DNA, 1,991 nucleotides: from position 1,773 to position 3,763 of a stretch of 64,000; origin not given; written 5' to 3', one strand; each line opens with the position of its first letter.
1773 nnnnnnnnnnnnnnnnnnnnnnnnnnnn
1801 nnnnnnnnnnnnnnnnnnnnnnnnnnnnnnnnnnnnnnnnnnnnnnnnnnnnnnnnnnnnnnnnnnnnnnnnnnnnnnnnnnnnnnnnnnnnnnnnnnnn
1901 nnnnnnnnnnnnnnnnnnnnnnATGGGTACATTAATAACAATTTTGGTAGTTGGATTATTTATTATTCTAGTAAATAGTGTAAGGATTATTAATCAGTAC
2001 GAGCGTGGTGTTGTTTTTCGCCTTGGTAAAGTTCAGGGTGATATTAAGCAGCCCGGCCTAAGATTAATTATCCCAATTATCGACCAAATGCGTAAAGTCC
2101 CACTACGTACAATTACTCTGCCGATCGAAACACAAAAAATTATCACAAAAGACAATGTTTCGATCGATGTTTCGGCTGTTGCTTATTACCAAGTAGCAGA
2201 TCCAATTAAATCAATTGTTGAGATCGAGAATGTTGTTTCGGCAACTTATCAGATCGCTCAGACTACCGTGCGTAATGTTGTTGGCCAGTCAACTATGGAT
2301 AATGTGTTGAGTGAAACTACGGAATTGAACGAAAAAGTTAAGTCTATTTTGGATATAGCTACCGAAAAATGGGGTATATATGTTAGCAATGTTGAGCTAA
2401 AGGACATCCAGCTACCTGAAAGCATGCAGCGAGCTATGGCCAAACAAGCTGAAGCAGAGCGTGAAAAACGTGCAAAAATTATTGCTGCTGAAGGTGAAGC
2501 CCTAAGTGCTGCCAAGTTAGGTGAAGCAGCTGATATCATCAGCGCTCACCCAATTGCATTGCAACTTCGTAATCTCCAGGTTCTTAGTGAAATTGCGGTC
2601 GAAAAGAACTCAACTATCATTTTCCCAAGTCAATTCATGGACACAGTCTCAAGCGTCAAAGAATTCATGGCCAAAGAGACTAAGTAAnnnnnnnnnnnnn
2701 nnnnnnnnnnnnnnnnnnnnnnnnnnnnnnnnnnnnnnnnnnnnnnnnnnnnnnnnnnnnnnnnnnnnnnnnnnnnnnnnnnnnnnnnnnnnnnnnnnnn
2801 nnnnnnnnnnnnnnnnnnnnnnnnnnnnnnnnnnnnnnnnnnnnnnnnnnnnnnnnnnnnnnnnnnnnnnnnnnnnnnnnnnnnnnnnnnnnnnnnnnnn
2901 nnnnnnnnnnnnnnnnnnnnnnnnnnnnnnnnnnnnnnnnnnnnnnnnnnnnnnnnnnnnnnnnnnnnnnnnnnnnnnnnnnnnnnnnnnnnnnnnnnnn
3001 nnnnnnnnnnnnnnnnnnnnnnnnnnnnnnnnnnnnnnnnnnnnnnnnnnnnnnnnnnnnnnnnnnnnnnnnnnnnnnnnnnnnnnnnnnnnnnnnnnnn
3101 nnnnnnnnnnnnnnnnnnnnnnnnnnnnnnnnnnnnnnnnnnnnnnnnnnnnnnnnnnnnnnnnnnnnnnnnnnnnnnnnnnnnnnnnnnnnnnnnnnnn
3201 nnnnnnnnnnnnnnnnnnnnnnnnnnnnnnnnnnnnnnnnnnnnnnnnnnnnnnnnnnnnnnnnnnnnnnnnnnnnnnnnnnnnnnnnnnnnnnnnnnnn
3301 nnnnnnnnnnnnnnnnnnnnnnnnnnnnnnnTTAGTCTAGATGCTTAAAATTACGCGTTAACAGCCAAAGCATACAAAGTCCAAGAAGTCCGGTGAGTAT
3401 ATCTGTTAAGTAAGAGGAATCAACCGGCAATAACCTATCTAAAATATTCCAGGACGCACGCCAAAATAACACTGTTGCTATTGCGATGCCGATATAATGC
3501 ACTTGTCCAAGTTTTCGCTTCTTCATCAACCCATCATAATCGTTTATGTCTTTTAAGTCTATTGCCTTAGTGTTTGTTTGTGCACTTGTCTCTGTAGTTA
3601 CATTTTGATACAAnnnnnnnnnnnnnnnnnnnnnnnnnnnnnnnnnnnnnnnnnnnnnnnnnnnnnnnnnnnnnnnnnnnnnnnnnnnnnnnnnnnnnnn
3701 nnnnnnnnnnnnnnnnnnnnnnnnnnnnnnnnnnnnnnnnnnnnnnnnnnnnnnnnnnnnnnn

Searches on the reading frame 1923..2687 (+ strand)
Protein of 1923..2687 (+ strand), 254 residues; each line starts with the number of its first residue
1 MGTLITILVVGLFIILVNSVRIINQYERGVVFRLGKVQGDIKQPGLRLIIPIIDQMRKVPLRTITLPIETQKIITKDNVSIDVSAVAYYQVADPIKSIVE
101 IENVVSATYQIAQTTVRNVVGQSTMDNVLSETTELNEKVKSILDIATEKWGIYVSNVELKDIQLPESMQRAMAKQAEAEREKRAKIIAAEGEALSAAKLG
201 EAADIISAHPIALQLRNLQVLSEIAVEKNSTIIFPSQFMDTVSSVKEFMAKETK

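Call 55: find_homologous_proteins(query=window:1923-2687:+, max_evalue=1e-40)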
Query window:1923-2687:+ (254 aa): 7997 proteins with E <= 1e-40 among 8000 candidates; the best 120 are listed.
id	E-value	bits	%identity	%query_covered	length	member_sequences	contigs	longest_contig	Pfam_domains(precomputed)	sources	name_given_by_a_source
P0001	5.4e-150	515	100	100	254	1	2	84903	PF01145.32,PF13421.12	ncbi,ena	-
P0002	8.8e-150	514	100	100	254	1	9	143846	PF01145.32,PF13421.12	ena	-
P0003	2.2e-149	513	99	100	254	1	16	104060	PF01145.32,PF13421.12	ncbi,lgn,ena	-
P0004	3.0e-149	512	99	100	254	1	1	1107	PF01145.32,PF13421.12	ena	-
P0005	3.7e-149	512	99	100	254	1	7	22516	PF01145.32,PF13421.12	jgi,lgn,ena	jgi:regulator of protease activity HflC (stomatin/prohibitin superfamily)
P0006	6.1e-149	511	99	100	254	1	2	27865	PF01145.32,PF13421.12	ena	-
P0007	1.1e-148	511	98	100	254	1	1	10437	PF01145.32,PF13421.12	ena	-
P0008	1.3e-148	510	98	100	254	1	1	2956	PF01145.32,PF13421.12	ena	-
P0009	1.4e-148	510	98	100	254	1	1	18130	PF01145.32,PF13421.12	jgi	-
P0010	5.6e-148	508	98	100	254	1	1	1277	PF01145.32,PF13421.12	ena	-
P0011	7.7e-148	508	98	100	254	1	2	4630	PF01145.32,PF13421.12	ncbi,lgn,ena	-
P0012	3.0e-147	506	98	100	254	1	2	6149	PF01145.32,PF13421.12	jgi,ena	-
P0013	4.1e-147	505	97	100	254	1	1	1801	PF01145.32,PF13421.12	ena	-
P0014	2.1e-146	503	98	100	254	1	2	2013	PF01145.32,PF13421.12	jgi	-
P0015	3.3e-146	502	97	100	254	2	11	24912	PF01145.32,PF13421.12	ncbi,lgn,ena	-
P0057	1.1e-126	439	89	90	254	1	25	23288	PF01145.32,PF13421.12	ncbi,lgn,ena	-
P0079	7.4e-126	436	86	93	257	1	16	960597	PF01145.32,PF13421.12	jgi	jgi:regulator of protease activity HflC (stomatin/prohibitin superfamily)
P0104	3.0e-125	434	83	99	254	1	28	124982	PF01145.32,PF13421.12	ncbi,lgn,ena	-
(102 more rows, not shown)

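Call 56: find_encoding_contigs(protein=P0002, flank=4000, max_places=8)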
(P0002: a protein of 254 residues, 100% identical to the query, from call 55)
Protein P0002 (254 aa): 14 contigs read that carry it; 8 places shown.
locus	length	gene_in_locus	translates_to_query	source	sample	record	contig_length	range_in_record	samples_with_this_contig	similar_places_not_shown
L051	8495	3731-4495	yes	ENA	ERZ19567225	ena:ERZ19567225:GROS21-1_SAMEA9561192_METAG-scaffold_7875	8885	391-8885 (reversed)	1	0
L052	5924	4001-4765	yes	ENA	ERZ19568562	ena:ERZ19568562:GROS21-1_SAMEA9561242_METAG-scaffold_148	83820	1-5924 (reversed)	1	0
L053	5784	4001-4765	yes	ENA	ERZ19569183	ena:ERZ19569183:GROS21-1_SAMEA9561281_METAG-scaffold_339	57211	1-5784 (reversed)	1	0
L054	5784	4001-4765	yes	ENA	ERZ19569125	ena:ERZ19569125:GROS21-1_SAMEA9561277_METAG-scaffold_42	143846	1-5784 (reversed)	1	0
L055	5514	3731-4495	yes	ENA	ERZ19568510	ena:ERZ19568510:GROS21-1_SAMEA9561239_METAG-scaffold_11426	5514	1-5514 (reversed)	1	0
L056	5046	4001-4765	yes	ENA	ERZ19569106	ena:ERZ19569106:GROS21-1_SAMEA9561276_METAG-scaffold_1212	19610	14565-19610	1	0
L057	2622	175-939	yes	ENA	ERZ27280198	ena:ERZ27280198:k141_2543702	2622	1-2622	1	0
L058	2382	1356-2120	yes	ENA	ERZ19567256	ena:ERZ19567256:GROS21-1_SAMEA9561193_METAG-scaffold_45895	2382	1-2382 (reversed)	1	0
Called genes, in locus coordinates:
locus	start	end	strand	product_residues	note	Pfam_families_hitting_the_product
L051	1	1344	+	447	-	?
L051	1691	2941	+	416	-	PF01565:FAD_binding_4, PF02913:FAD-oxidase_C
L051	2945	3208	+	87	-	PF26604:CBU_0592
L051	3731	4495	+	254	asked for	PF01145:Band_7, PF13421:Band_7_1 (faint)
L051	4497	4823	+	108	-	PF01503:PRA-PH (weak), PF03819:MazG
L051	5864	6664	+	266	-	PF01794:Ferric_reduct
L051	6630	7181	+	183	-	-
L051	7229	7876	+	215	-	PF07987:DUF1775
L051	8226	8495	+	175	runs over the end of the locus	PF01230:HIT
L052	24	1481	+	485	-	PF03446:NAD_binding_2, PF00393:6PGD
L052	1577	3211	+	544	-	PF01565:FAD_binding_4, PF02913:FAD-oxidase_C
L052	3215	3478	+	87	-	PF26604:CBU_0592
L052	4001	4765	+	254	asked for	PF01145:Band_7, PF13421:Band_7_1 (faint)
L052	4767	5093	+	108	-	PF01503:PRA-PH (weak), PF03819:MazG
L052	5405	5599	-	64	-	-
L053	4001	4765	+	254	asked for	PF01145:Band_7, PF13421:Band_7_1 (faint)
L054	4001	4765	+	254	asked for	PF01145:Band_7, PF13421:Band_7_1 (faint)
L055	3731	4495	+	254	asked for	PF01145:Band_7, PF13421:Band_7_1 (faint)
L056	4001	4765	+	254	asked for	PF01145:Band_7, PF13421:Band_7_1 (faint)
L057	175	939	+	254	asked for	PF01145:Band_7, PF13421:Band_7_1 (faint)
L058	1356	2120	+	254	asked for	PF01145:Band_7, PF13421:Band_7_1 (faint)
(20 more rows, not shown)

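Call 57: find_encoding_contigs(protein=P0003, flank=4000, max_places=8)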
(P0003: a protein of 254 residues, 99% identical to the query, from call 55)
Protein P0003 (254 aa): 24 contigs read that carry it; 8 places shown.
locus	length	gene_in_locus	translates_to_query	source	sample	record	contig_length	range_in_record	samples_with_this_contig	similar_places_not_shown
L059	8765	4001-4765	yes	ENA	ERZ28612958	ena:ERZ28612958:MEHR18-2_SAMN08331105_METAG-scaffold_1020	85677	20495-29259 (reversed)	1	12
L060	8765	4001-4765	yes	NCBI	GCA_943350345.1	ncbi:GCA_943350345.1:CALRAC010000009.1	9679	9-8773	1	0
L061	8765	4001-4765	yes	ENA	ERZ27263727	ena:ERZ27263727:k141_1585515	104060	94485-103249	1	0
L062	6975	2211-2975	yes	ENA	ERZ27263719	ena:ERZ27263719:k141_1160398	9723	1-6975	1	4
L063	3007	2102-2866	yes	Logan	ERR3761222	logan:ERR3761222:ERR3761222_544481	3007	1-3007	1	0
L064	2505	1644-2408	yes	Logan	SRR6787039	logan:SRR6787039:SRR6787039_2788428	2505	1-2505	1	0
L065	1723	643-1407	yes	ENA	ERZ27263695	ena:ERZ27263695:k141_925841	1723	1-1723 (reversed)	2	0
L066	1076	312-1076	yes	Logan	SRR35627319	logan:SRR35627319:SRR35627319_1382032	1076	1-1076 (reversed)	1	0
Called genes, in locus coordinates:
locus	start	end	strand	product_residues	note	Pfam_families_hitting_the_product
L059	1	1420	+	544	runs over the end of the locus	PF01565:FAD_binding_4, PF02913:FAD-oxidase_C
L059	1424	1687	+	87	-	PF26604:CBU_0592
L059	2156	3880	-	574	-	-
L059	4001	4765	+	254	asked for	PF01145:Band_7, PF13421:Band_7_1 (faint)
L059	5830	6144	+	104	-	PF20619:DUF6804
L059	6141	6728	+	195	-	-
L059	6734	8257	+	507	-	-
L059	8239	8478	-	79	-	-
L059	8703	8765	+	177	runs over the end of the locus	-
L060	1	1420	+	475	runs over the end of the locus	?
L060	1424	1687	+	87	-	PF26604:CBU_0592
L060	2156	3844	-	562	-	-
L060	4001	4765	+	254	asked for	PF01145:Band_7, PF13421:Band_7_1 (faint)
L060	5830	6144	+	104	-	PF20619:DUF6804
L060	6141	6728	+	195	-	-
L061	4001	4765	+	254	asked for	PF01145:Band_7, PF13421:Band_7_1 (faint)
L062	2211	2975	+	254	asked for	PF01145:Band_7, PF13421:Band_7_1 (faint)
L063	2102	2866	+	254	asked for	PF01145:Band_7, PF13421:Band_7_1 (faint)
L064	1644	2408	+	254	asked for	PF01145:Band_7, PF13421:Band_7_1 (faint)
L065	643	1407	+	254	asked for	PF01145:Band_7, PF13421:Band_7_1 (faint)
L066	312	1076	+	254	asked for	PF01145:Band_7, PF13421:Band_7_1 (faint)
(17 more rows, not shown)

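Call 58: find_encoding_contigs(protein=P0057, flank=4000, max_places=8)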
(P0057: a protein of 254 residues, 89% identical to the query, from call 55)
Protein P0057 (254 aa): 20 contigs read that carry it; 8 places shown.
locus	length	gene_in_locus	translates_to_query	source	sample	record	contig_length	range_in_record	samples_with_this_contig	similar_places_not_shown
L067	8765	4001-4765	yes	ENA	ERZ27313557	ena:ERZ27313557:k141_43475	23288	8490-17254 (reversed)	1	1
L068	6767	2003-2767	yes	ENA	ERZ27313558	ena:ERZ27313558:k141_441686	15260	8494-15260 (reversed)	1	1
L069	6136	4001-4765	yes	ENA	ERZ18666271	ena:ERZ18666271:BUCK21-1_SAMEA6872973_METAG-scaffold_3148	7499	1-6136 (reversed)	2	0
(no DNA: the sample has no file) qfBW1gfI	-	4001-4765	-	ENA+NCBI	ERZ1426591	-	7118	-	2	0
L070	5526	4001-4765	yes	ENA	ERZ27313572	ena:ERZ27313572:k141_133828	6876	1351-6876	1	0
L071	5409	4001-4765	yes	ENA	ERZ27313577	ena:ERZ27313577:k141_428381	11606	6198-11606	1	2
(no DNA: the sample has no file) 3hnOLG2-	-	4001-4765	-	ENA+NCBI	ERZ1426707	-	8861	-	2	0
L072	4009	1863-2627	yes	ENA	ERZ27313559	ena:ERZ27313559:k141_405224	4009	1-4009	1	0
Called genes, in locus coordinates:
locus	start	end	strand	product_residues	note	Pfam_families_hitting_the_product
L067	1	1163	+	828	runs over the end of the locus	-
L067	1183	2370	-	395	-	PF05496:RuvB_N, PF13191:AAA_16 (faint), PF20720:nSTAND3 (weak), PF00004:AAA, PF01078:Mg_chelatase (faint), PF13173:AAA_14 (weak), PF16193:AAA_assoc_2, PF12002:MgsA_C, +1 more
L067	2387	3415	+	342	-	PF01820:Dala_Dala_lig_N, PF02222:ATP-grasp, PF07478:Dala_Dala_lig_C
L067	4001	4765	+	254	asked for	PF13421:Band_7_1 (faint), PF01145:Band_7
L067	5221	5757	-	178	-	-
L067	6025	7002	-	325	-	PF14022:DUF4238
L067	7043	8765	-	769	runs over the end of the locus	PF00270:DEAD (weak), PF04851:ResIII, PF18766:SWI2_SNF2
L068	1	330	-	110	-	?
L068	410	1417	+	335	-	PF01820:Dala_Dala_lig_N, PF02222:ATP-grasp, PF07478:Dala_Dala_lig_C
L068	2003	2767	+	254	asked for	PF13421:Band_7_1 (faint), PF01145:Band_7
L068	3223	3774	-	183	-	-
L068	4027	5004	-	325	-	PF14022:DUF4238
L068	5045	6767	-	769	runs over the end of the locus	PF00270:DEAD (weak), PF04851:ResIII, PF18766:SWI2_SNF2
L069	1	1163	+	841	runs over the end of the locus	?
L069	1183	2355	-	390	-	PF05496:RuvB_N, PF01078:Mg_chelatase (faint), PF13191:AAA_16 (faint), PF20720:nSTAND3 (weak), PF00004:AAA, PF13173:AAA_14 (weak), PF16193:AAA_assoc_2, PF12002:MgsA_C, +1 more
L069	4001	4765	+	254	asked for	PF13421:Band_7_1 (faint), PF01145:Band_7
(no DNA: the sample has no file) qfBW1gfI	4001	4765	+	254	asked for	PF13421:Band_7_1 (faint), PF01145:Band_7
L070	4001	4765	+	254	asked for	PF13421:Band_7_1 (faint), PF01145:Band_7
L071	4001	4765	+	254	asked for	PF13421:Band_7_1 (faint), PF01145:Band_7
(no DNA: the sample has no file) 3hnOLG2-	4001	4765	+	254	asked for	PF13421:Band_7_1 (faint), PF01145:Band_7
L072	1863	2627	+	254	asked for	PF13421:Band_7_1 (faint), PF01145:Band_7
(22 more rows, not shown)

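Call 59: find_encoding_contigs(protein=P0104, flank=4000, max_places=8)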
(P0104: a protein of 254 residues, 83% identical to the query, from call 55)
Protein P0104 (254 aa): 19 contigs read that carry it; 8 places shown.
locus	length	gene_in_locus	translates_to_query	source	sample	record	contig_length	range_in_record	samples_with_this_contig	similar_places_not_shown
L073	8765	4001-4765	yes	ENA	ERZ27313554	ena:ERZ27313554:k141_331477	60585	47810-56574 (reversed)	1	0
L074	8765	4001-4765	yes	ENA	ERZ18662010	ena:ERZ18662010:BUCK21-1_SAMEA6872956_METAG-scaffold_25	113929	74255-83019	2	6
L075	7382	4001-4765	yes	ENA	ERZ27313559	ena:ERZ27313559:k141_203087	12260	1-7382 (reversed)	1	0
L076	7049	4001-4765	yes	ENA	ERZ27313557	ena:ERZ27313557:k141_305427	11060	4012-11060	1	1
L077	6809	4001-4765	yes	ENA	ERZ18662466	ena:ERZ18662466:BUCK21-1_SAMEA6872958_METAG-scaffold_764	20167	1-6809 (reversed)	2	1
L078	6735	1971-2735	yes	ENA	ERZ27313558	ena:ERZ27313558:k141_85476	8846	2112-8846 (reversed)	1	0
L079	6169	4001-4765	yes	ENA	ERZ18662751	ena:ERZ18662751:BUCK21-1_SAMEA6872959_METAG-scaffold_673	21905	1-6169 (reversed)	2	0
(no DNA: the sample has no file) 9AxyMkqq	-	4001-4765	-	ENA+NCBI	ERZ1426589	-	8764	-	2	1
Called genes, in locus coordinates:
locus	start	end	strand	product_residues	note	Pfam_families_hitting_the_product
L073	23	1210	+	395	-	PF13439:Glyco_transf_4, PF13579:Glyco_trans_4_4 (weak), PF00534:Glycos_transf_1, PF13692:Glyco_trans_1_4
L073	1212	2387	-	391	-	PF05496:RuvB_N, PF01078:Mg_chelatase (faint), PF13191:AAA_16 (faint), PF20720:nSTAND3 (weak), PF00004:AAA, PF13173:AAA_14 (weak), PF16193:AAA_assoc_2, PF12002:MgsA_C, +1 more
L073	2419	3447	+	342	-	PF01820:Dala_Dala_lig_N, PF02222:ATP-grasp, PF07478:Dala_Dala_lig_C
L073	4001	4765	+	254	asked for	PF13421:Band_7_1 (faint), PF01145:Band_7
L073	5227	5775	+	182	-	PF28549:NDPSase_N, PF00293:NUDIX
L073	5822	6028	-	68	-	PF04070:DUF378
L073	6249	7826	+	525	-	PF01676:Metalloenzyme, PF06415:iPGM_N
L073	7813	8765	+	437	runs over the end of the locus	PF03952:Enolase_N, PF00113:Enolase_C, PF13378:MR_MLE_C (faint), PF07476:MAAL_C (weak)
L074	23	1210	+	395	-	PF13439:Glyco_transf_4, PF13579:Glyco_trans_4_4 (weak), PF00534:Glycos_transf_1, PF13692:Glyco_trans_1_4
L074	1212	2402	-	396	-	PF05496:RuvB_N, PF13191:AAA_16 (faint), PF20720:nSTAND3 (weak), PF00004:AAA, PF01078:Mg_chelatase (faint), PF13173:AAA_14 (weak), PF16193:AAA_assoc_2, PF12002:MgsA_C, +1 more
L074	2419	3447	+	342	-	PF01820:Dala_Dala_lig_N, PF02222:ATP-grasp, PF07478:Dala_Dala_lig_C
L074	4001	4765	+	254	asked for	PF13421:Band_7_1 (faint), PF01145:Band_7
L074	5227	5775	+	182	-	PF28549:NDPSase_N, PF00293:NUDIX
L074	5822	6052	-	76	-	PF04070:DUF378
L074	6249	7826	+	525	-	PF01676:Metalloenzyme, PF06415:iPGM_N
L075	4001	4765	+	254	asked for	PF13421:Band_7_1 (faint), PF01145:Band_7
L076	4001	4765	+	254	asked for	PF13421:Band_7_1 (faint), PF01145:Band_7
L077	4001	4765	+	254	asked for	PF13421:Band_7_1 (faint), PF01145:Band_7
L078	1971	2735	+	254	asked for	PF13421:Band_7_1 (faint), PF01145:Band_7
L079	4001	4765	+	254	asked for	PF13421:Band_7_1 (faint), PF01145:Band_7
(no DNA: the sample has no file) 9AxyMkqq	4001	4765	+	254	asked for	PF13421:Band_7_1 (faint), PF01145:Band_7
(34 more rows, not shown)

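Call 60: find_encoding_contigs(protein=P0079, flank=4000, max_places=8)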
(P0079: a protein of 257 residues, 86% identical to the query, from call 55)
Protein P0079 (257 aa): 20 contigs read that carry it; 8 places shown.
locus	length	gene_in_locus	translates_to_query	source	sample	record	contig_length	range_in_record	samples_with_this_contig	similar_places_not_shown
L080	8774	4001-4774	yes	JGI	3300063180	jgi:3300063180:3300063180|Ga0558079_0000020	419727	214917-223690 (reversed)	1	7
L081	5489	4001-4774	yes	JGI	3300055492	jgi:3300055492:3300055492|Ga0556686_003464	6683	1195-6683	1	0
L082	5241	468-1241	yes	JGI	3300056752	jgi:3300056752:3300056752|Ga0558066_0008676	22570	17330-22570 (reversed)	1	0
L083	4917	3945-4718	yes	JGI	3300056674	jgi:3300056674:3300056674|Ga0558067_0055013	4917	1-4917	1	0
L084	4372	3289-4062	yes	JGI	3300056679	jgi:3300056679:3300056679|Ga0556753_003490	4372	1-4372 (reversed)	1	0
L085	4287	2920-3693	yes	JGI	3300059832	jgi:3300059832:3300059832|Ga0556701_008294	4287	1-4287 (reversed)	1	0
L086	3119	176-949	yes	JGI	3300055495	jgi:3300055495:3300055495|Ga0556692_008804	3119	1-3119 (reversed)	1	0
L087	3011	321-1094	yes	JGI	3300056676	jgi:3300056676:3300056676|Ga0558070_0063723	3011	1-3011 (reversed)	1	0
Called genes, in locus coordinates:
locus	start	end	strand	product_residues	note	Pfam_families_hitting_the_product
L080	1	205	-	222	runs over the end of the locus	-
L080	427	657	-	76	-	-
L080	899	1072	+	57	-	-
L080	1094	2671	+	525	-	PF00239:Resolvase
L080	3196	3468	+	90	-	-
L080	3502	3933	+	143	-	PF00072:Response_reg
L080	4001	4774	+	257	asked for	PF01145:Band_7, PF13421:Band_7_1 (faint)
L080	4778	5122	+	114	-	PF00190:Cupin_1 (weak), PF12973:Cupin_7 (weak), PF02311:AraC_binding, PF07883:Cupin_2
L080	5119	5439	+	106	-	PF01503:PRA-PH (weak), PF03819:MazG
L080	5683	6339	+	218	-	-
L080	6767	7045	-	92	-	PF09860:DUF2087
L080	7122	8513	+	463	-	PF00929:RNase_T, PF01541:GIY-YIG (weak), PF27096:UvrC_M, PF27115:Cho_C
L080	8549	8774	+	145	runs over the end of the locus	PF00106:adh_short, PF13561:adh_short_C2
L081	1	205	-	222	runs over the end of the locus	-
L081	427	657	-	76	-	-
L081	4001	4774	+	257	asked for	PF01145:Band_7, PF13421:Band_7_1 (faint)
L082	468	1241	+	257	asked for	PF01145:Band_7, PF13421:Band_7_1 (faint)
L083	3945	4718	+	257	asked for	PF01145:Band_7, PF13421:Band_7_1 (faint)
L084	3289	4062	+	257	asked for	PF01145:Band_7, PF13421:Band_7_1 (faint)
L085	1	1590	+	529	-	?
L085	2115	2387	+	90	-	-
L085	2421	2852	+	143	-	PF00072:Response_reg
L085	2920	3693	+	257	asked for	PF01145:Band_7, PF13421:Band_7_1 (faint)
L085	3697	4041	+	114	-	PF00190:Cupin_1 (weak), PF12973:Cupin_7 (weak), PF02311:AraC_binding, PF07883:Cupin_2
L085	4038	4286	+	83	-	?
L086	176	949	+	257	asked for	PF01145:Band_7, PF13421:Band_7_1 (faint)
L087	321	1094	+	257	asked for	PF01145:Band_7, PF13421:Band_7_1 (faint)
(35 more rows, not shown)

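Call 73: find_encoding_contigs(protein=P0001, flank=2500, max_places=3)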
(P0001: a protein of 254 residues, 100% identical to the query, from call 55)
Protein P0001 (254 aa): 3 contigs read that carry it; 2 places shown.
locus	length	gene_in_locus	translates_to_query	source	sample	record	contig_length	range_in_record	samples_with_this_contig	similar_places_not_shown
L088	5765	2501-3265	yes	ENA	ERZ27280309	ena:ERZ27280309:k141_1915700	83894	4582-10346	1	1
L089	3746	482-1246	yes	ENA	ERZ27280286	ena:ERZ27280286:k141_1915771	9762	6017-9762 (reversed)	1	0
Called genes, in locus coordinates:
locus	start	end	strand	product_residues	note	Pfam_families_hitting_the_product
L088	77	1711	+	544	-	PF01565:FAD_binding_4, PF02913:FAD-oxidase_C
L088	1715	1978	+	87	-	PF26604:CBU_0592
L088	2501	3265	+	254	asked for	PF01145:Band_7, PF13421:Band_7_1 (faint)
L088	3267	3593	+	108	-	PF01503:PRA-PH (weak), PF03819:MazG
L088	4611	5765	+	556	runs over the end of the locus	-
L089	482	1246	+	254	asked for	PF01145:Band_7, PF13421:Band_7_1 (faint)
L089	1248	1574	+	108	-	PF01503:PRA-PH (weak), PF03819:MazG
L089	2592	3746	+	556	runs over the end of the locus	-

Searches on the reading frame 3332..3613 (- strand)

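Call 34: search_protein_families(library=pfam, proteins=[window:3332-3613:-], max_evalue=0.01)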
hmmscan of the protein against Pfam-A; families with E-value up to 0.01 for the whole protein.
window:3332-3613:- (93 aa): 1 family
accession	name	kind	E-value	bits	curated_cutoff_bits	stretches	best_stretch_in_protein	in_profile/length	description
PF15993.10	Fuseless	-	0.00028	20.8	25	1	26-86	233-292/298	Fuseless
